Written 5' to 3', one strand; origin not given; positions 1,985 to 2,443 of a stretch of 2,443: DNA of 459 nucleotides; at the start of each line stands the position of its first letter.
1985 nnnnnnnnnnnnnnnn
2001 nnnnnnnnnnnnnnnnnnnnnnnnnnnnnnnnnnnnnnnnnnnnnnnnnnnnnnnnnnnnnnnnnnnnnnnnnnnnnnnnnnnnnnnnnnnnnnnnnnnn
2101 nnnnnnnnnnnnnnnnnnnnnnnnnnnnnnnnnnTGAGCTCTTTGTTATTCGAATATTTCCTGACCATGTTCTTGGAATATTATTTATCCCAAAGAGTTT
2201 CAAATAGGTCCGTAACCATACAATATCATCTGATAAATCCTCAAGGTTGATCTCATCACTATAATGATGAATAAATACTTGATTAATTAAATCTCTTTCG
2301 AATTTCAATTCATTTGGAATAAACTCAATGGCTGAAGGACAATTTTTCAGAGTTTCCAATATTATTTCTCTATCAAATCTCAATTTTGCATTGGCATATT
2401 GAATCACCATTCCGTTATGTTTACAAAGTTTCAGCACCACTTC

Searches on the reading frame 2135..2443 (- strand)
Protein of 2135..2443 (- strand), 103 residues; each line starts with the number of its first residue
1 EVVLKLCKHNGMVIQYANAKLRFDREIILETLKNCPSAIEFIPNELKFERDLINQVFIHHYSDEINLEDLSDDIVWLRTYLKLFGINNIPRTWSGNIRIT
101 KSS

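Call 12: search_protein_families(library=pfam, proteins=[window:2135-2443:-], max_evalue=0.01)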
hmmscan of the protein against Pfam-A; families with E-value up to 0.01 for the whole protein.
window:2135-2443:- (103 aa): 1 family
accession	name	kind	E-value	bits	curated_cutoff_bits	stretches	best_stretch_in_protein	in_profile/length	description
PF13475.11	DUF4116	-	2.7e-16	59.3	24.9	1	1-47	3-49/49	Domain of unknown function (DUF4116)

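Call 56: find_homologous_proteins(query=window:2135-2443:-, max_evalue=0.01)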
Query window:2135-2443:-: 1 candidates shared short words with the query, none scored E <= 0.01.
